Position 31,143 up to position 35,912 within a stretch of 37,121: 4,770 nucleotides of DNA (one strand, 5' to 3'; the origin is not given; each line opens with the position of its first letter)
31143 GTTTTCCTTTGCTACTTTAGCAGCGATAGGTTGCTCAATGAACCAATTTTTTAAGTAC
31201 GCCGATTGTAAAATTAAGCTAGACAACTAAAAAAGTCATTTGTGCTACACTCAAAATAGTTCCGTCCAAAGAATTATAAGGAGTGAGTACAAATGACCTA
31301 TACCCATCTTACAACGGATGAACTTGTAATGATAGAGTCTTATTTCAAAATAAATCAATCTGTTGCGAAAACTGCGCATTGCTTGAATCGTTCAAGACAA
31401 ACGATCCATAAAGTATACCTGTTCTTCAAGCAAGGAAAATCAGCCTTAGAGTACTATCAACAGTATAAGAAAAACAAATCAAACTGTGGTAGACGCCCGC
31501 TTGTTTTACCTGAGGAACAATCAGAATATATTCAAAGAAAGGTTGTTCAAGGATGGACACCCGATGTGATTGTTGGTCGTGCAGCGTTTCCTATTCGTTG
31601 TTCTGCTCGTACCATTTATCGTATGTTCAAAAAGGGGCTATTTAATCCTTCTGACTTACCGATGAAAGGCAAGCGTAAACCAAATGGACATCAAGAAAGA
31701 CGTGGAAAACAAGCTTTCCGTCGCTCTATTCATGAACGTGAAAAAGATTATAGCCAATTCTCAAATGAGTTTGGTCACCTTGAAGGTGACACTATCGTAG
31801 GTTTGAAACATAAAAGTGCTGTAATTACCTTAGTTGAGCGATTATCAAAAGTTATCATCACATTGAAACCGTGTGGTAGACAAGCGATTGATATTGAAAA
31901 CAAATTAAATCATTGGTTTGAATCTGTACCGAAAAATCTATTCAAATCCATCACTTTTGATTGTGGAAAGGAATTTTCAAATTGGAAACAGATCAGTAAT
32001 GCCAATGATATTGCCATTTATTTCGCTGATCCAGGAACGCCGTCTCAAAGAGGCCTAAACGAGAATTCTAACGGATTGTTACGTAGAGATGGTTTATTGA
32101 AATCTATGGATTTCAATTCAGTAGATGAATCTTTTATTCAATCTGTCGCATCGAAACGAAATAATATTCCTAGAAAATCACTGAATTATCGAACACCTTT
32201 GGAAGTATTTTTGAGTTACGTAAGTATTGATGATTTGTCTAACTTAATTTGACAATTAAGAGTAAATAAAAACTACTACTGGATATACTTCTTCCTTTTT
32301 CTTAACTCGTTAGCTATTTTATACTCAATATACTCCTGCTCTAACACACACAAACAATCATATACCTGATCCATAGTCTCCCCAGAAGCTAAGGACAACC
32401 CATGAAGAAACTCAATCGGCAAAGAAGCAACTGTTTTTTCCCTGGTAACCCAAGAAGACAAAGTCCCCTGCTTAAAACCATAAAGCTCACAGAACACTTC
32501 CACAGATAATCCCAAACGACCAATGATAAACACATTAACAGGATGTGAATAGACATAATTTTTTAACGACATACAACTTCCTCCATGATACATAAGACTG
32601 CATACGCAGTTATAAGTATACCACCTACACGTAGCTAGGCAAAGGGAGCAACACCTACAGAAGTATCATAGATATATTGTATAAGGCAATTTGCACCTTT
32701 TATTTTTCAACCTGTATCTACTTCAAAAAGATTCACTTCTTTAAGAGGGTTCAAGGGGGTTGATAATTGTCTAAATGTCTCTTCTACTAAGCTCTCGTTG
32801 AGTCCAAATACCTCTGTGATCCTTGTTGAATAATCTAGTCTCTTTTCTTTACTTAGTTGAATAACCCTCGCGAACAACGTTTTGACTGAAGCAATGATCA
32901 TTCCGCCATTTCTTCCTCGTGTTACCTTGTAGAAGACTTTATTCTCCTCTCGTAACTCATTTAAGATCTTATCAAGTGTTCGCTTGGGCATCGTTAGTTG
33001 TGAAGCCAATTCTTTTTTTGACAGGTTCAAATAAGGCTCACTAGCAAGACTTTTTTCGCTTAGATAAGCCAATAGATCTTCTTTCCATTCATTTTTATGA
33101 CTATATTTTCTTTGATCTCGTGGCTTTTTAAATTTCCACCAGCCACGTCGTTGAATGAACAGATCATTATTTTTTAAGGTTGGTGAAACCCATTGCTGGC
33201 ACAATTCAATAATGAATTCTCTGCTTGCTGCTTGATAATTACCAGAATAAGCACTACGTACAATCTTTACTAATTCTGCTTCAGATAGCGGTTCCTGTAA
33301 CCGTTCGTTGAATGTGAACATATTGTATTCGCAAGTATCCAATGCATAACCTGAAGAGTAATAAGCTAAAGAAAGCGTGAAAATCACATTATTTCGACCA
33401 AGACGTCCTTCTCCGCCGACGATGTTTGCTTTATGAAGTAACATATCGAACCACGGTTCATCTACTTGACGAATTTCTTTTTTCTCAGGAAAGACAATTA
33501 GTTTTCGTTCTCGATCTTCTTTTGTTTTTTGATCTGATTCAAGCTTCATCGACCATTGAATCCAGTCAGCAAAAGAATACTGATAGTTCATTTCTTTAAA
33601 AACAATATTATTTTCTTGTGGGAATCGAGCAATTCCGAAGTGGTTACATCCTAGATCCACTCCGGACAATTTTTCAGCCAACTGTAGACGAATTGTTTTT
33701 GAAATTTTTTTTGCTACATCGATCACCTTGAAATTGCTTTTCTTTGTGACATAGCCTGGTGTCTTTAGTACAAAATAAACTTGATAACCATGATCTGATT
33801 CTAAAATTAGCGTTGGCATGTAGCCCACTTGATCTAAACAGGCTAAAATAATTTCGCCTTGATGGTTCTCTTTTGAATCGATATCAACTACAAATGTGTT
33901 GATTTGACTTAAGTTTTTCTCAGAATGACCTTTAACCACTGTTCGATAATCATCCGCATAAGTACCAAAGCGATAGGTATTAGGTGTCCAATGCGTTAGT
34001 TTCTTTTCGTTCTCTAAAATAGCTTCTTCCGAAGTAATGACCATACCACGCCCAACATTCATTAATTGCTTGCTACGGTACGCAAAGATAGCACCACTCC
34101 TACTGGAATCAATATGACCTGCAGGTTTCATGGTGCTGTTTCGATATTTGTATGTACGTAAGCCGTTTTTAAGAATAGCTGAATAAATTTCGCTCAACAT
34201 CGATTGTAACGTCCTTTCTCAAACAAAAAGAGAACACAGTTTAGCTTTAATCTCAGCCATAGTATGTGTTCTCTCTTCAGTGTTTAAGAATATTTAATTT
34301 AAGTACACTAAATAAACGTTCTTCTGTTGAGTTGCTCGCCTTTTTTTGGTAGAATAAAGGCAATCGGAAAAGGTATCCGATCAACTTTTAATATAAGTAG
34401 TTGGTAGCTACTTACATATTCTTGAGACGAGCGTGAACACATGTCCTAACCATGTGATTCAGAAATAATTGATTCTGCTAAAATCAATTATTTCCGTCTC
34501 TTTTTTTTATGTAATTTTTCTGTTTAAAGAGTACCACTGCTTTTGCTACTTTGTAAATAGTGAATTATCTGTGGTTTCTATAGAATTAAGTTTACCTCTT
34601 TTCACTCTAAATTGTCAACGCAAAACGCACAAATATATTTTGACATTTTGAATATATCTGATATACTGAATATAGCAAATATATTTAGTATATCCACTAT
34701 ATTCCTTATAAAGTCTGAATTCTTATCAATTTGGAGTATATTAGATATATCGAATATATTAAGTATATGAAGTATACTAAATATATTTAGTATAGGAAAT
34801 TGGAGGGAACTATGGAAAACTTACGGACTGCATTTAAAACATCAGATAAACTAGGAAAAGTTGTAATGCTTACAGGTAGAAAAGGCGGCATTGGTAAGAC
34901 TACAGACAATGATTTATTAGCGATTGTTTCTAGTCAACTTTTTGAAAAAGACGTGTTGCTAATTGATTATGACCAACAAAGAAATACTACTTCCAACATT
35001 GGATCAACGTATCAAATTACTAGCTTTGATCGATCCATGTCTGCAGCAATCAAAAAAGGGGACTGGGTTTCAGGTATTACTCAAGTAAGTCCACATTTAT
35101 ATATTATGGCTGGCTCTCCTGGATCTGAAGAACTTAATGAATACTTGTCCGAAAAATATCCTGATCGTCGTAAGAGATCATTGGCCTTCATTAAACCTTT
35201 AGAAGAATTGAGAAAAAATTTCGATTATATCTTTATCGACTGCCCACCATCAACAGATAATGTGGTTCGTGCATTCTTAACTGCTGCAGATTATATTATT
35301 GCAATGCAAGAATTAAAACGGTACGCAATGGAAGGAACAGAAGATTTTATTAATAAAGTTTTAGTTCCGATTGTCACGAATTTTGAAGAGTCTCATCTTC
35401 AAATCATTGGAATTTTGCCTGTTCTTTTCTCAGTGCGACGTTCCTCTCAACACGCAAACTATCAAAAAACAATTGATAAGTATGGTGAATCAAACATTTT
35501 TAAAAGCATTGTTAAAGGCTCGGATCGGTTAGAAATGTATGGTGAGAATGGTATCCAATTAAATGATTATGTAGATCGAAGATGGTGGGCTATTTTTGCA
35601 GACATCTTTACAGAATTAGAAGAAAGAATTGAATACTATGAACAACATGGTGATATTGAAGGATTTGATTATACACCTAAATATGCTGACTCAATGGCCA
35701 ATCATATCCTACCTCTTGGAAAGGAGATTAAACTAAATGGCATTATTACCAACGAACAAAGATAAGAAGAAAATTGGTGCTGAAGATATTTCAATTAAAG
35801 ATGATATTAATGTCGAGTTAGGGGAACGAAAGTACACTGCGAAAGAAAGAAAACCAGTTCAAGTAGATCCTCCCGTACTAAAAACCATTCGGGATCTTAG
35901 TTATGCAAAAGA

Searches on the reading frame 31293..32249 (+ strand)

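Call 84: search_protein_families(library=ncbifam, proteins=[window:31293-32249:+], max_evalue=0.00001)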
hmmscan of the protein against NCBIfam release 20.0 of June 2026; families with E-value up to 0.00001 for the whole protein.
window:31293-32249:+ (319 aa): 2 families
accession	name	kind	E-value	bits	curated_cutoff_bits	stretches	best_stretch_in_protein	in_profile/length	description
NF033563.0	transpos_IS30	equivalog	2.4e-76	257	80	1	37-295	2-267/267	IS30 family transposase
NF033577.2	transpos_IS481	equivalog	4e-10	39.7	224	1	13-306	5-284/284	IS481 family transposase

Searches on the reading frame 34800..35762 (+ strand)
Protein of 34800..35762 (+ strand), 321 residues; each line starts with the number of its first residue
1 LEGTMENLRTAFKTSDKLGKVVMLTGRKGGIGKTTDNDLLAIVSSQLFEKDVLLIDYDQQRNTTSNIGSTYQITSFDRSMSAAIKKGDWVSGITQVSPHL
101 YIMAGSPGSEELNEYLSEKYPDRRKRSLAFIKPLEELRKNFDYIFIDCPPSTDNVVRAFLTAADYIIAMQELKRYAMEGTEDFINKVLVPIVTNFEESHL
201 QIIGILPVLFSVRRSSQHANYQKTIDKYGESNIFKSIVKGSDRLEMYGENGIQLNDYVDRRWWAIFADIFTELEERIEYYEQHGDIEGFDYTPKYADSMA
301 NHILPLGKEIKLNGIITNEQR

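Call 84: search_protein_families(library=ncbifam, proteins=[window:34800-35762:+], max_evalue=0.00001)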
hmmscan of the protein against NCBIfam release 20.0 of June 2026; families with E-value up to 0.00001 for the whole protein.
window:34800-35762:+ (321 aa): 4 families
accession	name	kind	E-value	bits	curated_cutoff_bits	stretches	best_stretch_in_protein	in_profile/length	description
NF041283.1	PrgP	equivalog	9.3e-118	392.8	400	1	19-315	2-297/297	ParA superfamily DNA segregation protein PrgP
NF041546.1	ParA_partition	equivalog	2.7e-11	43.4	180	0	132-168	68-104/203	ParA family partition ATPase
TIGR01968.1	minD_bact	equivalog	5.5e-07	29.2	212.9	0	134-167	105-138/261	septum site-determining protein MinD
TIGR01007.1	eps_fam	subfamily_domain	3.6e-06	26.7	108.05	0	7-161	5-147/204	polysaccharide biosynthesis tyrosine autokinase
